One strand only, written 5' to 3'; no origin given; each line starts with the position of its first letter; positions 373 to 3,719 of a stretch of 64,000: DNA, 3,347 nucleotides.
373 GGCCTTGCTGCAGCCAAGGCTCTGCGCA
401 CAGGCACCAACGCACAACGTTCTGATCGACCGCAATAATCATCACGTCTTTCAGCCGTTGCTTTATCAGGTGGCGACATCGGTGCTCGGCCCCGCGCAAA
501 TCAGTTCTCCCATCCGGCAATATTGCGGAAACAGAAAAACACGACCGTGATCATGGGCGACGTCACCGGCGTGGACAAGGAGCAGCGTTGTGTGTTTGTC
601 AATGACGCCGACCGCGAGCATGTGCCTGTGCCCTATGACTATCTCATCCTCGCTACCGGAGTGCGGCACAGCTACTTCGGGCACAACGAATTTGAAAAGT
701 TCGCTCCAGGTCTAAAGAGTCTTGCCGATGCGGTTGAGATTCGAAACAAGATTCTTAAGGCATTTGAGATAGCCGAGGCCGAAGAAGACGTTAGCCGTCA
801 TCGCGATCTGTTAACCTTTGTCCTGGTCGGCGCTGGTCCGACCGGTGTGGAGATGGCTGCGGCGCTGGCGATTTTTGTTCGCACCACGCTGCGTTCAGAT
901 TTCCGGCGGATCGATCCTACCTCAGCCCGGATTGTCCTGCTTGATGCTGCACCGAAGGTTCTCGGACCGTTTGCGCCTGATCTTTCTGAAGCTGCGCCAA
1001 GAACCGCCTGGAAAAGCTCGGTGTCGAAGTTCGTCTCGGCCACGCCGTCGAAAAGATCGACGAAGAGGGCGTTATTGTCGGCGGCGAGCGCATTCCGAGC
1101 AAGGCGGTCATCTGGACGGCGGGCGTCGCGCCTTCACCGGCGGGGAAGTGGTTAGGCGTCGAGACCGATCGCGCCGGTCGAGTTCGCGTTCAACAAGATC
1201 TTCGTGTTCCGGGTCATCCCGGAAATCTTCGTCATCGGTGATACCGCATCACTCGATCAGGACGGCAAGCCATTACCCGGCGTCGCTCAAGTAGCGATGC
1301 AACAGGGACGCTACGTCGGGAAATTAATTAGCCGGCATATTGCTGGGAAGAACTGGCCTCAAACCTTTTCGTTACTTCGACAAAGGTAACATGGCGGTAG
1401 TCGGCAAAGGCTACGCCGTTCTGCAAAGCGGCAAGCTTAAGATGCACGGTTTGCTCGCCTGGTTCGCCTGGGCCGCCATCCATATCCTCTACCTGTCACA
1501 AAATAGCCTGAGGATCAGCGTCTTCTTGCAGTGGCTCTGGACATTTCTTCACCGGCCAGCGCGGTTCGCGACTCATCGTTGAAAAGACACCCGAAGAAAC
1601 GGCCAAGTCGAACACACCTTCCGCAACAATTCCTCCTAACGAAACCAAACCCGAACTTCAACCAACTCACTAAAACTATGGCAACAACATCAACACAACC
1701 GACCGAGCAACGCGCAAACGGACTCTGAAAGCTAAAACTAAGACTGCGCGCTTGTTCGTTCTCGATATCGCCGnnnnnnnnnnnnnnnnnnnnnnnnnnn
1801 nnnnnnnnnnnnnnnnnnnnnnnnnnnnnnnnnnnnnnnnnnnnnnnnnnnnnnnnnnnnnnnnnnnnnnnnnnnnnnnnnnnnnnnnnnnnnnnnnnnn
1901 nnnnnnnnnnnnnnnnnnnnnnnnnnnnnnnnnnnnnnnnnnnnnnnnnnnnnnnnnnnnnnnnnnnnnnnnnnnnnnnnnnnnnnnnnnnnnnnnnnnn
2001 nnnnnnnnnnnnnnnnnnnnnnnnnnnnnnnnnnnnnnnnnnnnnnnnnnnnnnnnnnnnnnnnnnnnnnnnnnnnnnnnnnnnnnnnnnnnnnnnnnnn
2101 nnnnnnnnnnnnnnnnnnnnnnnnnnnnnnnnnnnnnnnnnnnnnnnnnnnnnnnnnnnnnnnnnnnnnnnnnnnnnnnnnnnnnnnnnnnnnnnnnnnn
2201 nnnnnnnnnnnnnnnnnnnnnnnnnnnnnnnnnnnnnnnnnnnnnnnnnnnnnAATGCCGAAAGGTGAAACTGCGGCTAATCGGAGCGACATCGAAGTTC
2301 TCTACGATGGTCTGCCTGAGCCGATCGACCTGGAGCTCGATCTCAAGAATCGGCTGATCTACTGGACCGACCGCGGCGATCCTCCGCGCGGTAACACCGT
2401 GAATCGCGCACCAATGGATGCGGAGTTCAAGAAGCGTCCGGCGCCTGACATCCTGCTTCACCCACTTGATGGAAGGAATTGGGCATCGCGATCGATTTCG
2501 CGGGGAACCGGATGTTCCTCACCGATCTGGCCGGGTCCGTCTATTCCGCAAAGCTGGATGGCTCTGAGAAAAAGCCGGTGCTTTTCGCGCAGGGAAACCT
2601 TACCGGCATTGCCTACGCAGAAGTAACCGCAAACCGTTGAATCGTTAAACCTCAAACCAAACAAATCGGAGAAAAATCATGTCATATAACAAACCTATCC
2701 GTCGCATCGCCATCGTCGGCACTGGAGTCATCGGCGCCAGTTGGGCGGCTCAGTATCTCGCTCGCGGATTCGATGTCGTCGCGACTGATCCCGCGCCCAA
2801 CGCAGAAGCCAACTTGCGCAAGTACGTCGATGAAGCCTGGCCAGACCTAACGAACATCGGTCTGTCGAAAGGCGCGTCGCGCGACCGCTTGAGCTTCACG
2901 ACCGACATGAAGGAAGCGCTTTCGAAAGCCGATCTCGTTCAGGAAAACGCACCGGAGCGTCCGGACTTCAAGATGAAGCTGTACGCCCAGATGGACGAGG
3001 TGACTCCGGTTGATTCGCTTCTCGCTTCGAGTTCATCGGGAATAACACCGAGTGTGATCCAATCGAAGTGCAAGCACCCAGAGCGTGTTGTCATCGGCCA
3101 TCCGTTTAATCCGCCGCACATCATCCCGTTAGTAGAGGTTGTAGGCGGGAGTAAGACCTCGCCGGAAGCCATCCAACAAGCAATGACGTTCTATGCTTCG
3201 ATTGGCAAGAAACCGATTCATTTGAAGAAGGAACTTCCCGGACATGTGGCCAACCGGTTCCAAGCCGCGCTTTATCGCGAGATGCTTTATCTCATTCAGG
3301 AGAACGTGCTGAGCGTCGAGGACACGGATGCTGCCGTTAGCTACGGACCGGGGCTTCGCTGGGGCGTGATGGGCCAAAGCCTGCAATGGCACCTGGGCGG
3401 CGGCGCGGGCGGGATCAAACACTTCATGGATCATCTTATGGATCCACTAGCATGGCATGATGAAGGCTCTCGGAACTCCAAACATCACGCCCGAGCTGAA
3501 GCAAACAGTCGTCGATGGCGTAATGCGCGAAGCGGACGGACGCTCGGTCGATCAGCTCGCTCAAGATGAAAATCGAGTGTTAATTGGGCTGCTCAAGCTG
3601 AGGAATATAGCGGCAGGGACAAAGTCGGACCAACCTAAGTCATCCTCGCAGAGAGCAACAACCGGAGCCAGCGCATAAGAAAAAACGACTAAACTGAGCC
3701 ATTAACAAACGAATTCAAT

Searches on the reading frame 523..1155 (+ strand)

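Call 26: search_protein_families(library=pfam, proteins=[window:523-1155:+], max_evalue=0.01)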
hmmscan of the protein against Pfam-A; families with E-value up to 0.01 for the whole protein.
window:523-1155:+ (210 aa): 2 families
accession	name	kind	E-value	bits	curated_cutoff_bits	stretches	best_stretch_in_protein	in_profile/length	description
PF07992.20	Pyr_redox_2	-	1e-14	55.1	26.1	1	4-162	64-193/291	Pyridine nucleotide-disulphide oxidoreductase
PF13454.12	NAD_binding_9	-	0.0019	18.7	21.8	0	100-153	1-44/155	FAD-NAD(P)-binding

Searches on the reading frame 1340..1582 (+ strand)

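Call 26: search_protein_families(library=pfam, proteins=[window:1340-1582:+], max_evalue=0.01)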
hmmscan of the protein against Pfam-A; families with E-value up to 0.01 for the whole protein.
window:1340-1582:+ (80 aa): 1 family
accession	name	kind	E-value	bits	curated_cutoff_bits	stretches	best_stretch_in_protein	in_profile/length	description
PF22366.1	NDH2_C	-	0.00015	22.3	27.7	1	15-70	2-58/62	NDH2 C-terminal domain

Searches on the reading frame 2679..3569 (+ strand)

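Call 26: search_protein_families(library=pfam, proteins=[window:2679-3569:+], max_evalue=0.01)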
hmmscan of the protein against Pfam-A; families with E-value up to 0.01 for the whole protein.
window:2679-3569:+ (296 aa): 5 families
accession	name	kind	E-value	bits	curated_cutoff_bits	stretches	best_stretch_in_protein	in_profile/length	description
PF02737.24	3HCDH_N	-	3.1e-47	161.2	22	1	10-183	2-178/180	3-hydroxyacyl-CoA dehydrogenase, NAD binding domain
PF00725.27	3HCDH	-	3.5e-11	43.9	22.1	1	188-256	1-69/97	3-hydroxyacyl-CoA dehydrogenase, C-terminal domain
PF03721.20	UDPG_MGDP_dh_N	-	2.1e-06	27.9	27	1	9-87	2-80/187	UDP-glucose/GDP-mannose dehydrogenase family, NAD binding domain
PF02826.25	2-Hacid_dh_C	-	0.0013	18.6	25.1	1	8-48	37-77/178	D-isomer specific 2-hydroxyacid dehydrogenase, NAD binding domain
PF03807.23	F420_oxidored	-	0.0041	18.1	21.6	0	9-51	1-45/94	NADP oxidoreductase coenzyme F420-dependent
